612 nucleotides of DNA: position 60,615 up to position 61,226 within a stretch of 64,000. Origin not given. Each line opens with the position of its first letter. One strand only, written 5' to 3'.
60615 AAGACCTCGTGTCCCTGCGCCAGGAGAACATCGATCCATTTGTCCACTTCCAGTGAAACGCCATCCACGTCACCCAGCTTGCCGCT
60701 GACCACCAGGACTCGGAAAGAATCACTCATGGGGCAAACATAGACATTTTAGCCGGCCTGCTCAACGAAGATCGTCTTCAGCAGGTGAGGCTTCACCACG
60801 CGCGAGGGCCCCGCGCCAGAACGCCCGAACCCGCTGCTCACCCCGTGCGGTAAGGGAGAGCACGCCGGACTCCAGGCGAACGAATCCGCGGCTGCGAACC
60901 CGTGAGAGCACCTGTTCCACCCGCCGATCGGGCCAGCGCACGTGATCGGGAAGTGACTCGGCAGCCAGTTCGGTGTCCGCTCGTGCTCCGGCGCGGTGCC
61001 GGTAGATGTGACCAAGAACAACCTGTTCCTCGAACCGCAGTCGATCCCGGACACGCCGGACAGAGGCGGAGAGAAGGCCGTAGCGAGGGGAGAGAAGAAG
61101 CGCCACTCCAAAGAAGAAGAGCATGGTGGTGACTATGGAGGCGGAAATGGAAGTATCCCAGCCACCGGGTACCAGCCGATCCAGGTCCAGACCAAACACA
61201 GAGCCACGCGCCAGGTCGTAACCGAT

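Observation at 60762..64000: Tro-type metal ABC importer whose two permeases each end in a DtxR-like winged-helix tail, with no separate repressor gene in view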

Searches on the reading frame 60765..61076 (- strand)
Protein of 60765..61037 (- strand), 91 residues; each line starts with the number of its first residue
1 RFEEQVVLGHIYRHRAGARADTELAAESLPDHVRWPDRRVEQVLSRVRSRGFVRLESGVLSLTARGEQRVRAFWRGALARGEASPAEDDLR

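Call 5: search_protein_families(library=pfam, proteins=[window:60765-61037:-], max_evalue=1)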
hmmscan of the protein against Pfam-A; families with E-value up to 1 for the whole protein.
seq(91 aa): 0 families

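Call 20: search_solved_structures(query=A3, max_evalue=10, show_alignments=2)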
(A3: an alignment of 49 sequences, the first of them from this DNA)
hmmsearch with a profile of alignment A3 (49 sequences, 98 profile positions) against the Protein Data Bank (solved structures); distinct sequences matched with E-value up to 10: 33.
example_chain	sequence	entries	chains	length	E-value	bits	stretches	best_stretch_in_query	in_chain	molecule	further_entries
7zph_A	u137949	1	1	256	2.6e-07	33.9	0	60-91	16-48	Pizza6-TNK-RSH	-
7zpw_A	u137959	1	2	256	3.5e-07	33.5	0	60-90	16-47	Pizza6-TSK-TSH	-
7zpz_A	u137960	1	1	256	4.4e-07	33.2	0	60-90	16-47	Pizza6-TSR-TSH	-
3ww8_A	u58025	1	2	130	0.003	20.9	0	60-91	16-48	Pizza3 protein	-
5xyi_T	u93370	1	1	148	0.0034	20.7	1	35-87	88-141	Ribosomal protein S19e, putative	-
3wwb_A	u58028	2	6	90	0.044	17.2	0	59-91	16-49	Pizza2-SR protein | pizza2sr-pb protein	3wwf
4asn_A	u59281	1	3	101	0.061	16.7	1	12-94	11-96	TUBR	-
5i1y_A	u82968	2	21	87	0.1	15.9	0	59-91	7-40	nvPizz2a-H16S58 | nvPizza2-H16S58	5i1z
5chb_A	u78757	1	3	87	0.11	15.9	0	59-91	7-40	nvPizza2-S16H58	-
4zcn_A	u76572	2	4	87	0.12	15.7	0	59-91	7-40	nvPizza2-S16S58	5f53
3ww7_A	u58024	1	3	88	0.17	15.2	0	59-91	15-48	Pizza2 protein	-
7ovp_A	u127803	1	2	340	0.27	14.6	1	41-88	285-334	Adaptor protein CheF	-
8q7z_As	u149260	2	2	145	0.28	14.6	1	42-93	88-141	40S ribosomal protein S19 | Ribosomal protein eS19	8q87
5lzs_TT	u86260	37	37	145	0.32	14.4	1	43-94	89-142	eS19 | Uncharacterized protein | S19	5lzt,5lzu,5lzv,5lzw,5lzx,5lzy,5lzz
5a2q_T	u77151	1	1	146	0.32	14.4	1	43-95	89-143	RIBOSOMAL PROTEIN ES19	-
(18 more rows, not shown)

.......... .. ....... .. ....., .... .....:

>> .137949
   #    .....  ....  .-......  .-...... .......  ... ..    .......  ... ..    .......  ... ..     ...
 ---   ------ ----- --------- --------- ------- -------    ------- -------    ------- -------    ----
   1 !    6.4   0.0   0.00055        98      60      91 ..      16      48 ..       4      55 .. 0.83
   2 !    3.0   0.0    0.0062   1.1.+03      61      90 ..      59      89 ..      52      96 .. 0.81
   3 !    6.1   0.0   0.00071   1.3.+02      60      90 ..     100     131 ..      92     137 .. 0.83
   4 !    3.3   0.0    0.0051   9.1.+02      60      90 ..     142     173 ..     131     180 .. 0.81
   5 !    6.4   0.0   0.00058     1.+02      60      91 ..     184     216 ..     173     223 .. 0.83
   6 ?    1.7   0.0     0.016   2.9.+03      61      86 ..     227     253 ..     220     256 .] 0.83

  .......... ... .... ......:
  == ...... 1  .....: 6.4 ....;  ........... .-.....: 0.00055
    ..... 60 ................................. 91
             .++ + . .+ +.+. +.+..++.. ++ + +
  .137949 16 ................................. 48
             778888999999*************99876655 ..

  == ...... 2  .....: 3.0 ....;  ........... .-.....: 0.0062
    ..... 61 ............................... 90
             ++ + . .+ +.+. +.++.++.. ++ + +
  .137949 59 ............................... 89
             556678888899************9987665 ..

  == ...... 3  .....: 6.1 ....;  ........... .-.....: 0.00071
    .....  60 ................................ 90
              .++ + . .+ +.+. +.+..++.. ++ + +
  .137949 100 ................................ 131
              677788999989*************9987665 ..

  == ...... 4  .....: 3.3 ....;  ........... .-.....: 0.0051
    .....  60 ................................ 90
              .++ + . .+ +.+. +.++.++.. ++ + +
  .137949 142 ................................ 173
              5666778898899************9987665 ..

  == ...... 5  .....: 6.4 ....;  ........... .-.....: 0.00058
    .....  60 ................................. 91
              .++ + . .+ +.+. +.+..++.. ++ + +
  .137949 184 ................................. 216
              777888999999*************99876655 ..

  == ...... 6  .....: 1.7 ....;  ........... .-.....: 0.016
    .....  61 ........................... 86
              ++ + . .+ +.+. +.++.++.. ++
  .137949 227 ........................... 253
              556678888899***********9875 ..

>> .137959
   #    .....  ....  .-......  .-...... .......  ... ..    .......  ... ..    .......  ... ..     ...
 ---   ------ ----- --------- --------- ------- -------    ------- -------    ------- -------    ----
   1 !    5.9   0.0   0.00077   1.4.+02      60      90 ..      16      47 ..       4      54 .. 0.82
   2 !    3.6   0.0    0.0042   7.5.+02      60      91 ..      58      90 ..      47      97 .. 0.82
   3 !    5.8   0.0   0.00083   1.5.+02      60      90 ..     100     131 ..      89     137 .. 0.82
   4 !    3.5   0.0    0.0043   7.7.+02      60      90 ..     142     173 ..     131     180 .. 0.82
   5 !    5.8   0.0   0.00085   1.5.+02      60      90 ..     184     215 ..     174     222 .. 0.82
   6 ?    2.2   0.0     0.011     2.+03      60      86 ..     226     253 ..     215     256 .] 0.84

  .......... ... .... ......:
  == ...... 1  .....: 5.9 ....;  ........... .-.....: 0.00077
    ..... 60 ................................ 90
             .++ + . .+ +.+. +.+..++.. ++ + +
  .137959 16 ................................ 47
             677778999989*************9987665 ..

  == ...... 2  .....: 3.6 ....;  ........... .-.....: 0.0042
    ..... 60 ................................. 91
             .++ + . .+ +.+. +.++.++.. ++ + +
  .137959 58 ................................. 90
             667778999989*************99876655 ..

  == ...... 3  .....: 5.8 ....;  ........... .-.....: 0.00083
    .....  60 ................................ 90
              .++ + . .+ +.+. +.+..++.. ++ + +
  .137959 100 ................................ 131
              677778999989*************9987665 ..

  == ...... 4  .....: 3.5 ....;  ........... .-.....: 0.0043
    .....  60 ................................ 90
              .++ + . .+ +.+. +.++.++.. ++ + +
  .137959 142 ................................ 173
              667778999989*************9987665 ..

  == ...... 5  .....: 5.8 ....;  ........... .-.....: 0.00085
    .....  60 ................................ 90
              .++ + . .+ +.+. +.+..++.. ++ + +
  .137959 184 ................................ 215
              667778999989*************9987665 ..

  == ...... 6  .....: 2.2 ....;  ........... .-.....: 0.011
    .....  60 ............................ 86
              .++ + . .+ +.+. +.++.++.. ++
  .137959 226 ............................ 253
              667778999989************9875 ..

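Call 23: search_protein_families(library=pfam, alignment_id=A3, max_evalue=1)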
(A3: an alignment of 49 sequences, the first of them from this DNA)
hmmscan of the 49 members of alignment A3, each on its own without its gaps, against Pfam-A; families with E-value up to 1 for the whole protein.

A. member 1, seq(104 aa): 0 families

B. families by the number of members that match (of 49 scanned): 69 families (the first 25 are shown)
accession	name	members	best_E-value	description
PF24409.1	wHTH-PRTase_assc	18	0.0031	wHTH-PRTase associated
PF25213.1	HVO_A0261_N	15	1.5e-05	HVO_A0261 N-terminal domain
PF06969.22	HemN_C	10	6.5e-05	HemN C-terminal domain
PF12802.13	MarR_2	10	0.0028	MarR family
PF21863.2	HTH_67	9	0.0013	Helix-turn-helix family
PF13545.12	HTH_Crp_2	8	0.00039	Crp-like helix-turn-helix domain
PF01978.25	TrmB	7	0.034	Sugar-specific transcriptional regulator TrmB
PF21715.3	CggR_N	6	7.5e-05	CggR N-terminal DNA binding domain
PF14947.12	HTH_45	5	0.019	Winged helix-turn-helix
PF17783.7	CvfB_WH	4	0.0066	CvfB-like winged helix domain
PF11464.13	Rbsn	4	0.011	Rabenosyn Rab binding domain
PF08100.18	Dimerisation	4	0.015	O-methyltransferase dimerisation domain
PF22381.2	Staph_reg_Sar_Rot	3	0.0062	Transcriptional regulator SarA/Rot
PF03965.22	Penicillinase_R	3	0.0068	Penicillinase repressor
PF12840.13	HTH_20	3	0.027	Helix-turn-helix domain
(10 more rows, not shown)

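Call 33: predict_structure(alignment_id=A3)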
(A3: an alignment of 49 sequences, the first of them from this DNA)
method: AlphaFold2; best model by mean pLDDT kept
length: 104 residues; sequences in the alignment: 49
mean_pLDDT: 88.5   pTM: 0.76
mean pLDDT of the five models: 88.5, 88.2, 86.2, 82.8, 80.5
residues with pLDDT >= 90: 73; 70-90: 20; 50-70: 11; < 50: 0
segments of 3 or more residues with pLDDT < 50: none
pLDDT, mean of each block of 10 residues (from residue 1): 90 95 91 83 94 97 96 96 93 62 56
secondary structure, 60 per line:
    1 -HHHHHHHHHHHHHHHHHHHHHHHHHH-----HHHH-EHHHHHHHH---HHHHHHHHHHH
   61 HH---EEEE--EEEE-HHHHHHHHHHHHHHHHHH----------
elements in order: H2-27 H33-36 H39-46 H50-62 E66-69 E72-75 H77-94

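Call 36: fold_search(model_id=the predicted structure, library=pdb)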
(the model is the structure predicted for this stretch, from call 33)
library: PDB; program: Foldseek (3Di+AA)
matches with E <= 10: 1431; with E <= 0.001: 0
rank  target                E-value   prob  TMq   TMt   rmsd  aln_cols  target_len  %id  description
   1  3eco_B                3.4e-03  1.00  0.65  0.53   6.9       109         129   15  Crystal structure of MepR, a transcription regulator of the Staphylococcus aureus multidrug efflux pump MepA (released 2009-02-10)
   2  5fb2_A                9.3e-03  1.00  0.60  0.46   7.7       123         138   13  S. aureus MepR F27L Mutant bound to oligodeoxyribonucleotide (released 2016-12-14)
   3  5ffx_A                1.1e-02  1.00  0.59  0.45   8.1       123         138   14  S. aureus MepR G34K Mutant (released 2016-12-21)
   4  5f6f_A                1.6e-02  1.00  0.61  0.46   7.7       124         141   14  S. aureus MepR G34R Mutant (released 2016-12-07)
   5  2hr3_B                1.6e-02  1.00  0.60  0.48   7.2       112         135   20  Crystal structure of putative transcriptional regulator protein from Pseudomonas aeruginosa PA01 at 2.4 A resolution (released 2006-09-19)
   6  4fx0_B                1.7e-02  0.99  0.51  0.42   6.6       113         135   20  Crystal structure of M. tuberculosis transcriptional regulator MosR (released 2012-09-26)
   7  3bj6_B                1.7e-02  0.99  0.52  0.37  10.0       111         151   22  Crystal structure of MarR family transcription regulator SP03579 (released 2007-12-18)
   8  3bj6_A                1.7e-02  0.99  0.52  0.36  10.0       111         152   22  Crystal structure of MarR family transcription regulator SP03579 (released 2007-12-18)
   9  4lln_D                1.8e-02  1.00  0.60  0.46   4.0        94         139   16  Crystal structure of S. aureus MepR-DNA complex (released 2014-05-14)
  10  4lll_O                1.8e-02  1.00  0.60  0.48   5.8       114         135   14  Crystal structure of S. aureus MepR-DNA complex (released 2014-05-14)
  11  4l9t_A                2.4e-02  1.00  0.60  0.46   7.7       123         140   14  Crystal structure of MepR F27L mutant from multidrug resistant S. aureus clinical isolate (released 2013-09-11)
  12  5hsm                  2.4e-02  0.98  0.52  0.42   7.5       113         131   24  CRYSTAL STRUCTURE OF MYCOBACTERIUM TUBERCULOSIS MARR FAMILY PROTEIN RV2887 (released 2017-02-01)
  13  8r3g_A                3.0e-02  1.00  0.58  0.21   4.1        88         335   15  Central glycolytic genes regulator (CggR) bound to DNA operator (released 2024-06-19)
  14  4qvg_C                3.0e-02  0.97  0.47  0.17   6.6        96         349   22  Crystal structure of S-adenosylmethionine-dependent methyltransferase SibL in its apo form (released 2015-05-27)
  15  7oyk_AAA              3.2e-02  1.00  0.57  0.61   4.8        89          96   15  DNA-binding domain of CggR in complex with the DNA operator (released 2021-11-10)
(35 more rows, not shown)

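Call 44: find_related_loci(query=A4, collection=genome_contigs, flank=8000)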
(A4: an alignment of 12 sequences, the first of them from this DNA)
Query A4 (104 aa) in genome_contigs; peptide patterns used: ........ (x = any residue, [..] = any of these).
38 stretches matched a pattern; 27 encode a relative of the query (tblastn E <= 1e-3); 27 distinct loci.
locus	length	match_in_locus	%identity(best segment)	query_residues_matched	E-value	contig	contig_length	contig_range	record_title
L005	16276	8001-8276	43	1-92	8e-22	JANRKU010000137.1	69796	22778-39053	MAG: bacterium isolate bins.121 k141_3572462, whole genome shotgun sequence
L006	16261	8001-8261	43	6-92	5e-21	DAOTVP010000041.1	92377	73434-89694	MAG TPA_asm: Anaerolineae bacterium isolate H110_65 490064, whole genome shotgun sequence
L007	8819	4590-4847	48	1-86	7e-21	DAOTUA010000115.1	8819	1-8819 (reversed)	MAG TPA_asm: Anaerolineae bacterium isolate F17_39 k129_2112593, whole genome shotgun sequence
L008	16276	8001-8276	50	1-92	1e-20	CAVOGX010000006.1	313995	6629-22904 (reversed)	MAG: uncultured Chloroflexia bacterium isolate MFD09964.bin.2.14 genome assembly, contig: contig_24199, whole genome sho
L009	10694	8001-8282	43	1-94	2e-20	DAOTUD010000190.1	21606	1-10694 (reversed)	MAG TPA_asm: Anaerolineae bacterium isolate F17_43 k129_935857, whole genome shotgun sequence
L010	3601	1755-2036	43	1-94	2e-20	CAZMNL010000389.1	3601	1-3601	MAG TPA_asm: uncultured Anaerolineaceae bacterium isolate SRP141376_co3_48 genome assembly, contig: NODE_63819_length_36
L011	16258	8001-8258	44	1-86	5e-20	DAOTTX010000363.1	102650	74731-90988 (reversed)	MAG TPA_asm: Anaerolineae bacterium isolate F14_29 k111_1890912, whole genome shotgun sequence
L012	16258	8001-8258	42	1-86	8e-20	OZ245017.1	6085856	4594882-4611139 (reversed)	MAG: Phototrophicaceae bacterium isolate 75b39b6a-bc88-4430-bfad-914235af2d3e genome assembly, chromosome: 1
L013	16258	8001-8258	44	1-86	3e-19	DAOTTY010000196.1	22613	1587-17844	MAG TPA_asm: Anaerolineae bacterium isolate F14_30 k111_5591814, whole genome shotgun sequence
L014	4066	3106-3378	39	7-98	3e-19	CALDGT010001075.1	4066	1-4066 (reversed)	MAG TPA_asm: uncultured Chloroflexi bacterium isolate SRR5576002_bin.39_CONCOCT_v1.1_MAG genome assembly, contig: ERZ795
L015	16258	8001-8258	47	1-86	7e-19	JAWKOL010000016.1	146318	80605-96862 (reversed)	MAG: Caldilineaceae bacterium isolate ABC1.21 ABC1.21.fa-16, whole genome shotgun sequence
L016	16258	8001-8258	45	1-86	2e-18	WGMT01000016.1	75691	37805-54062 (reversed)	MAG: bacterium isolate RI_153 c_000000074542, whole genome shotgun sequence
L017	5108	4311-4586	37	1-92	3e-18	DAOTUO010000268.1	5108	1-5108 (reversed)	MAG TPA_asm: Anaerolineae bacterium isolate F18_66 k115_452420, whole genome shotgun sequence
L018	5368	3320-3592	36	1-91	3e-18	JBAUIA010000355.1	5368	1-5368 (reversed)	MAG: Phototrophicaceae bacterium isolate MFD03253_ilm_asm_bin6 k127_181027, whole genome shotgun sequence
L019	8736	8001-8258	44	1-86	3e-18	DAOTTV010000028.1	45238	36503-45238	MAG TPA_asm: Anaerolineae bacterium isolate F14_25 k111_3146997, whole genome shotgun sequence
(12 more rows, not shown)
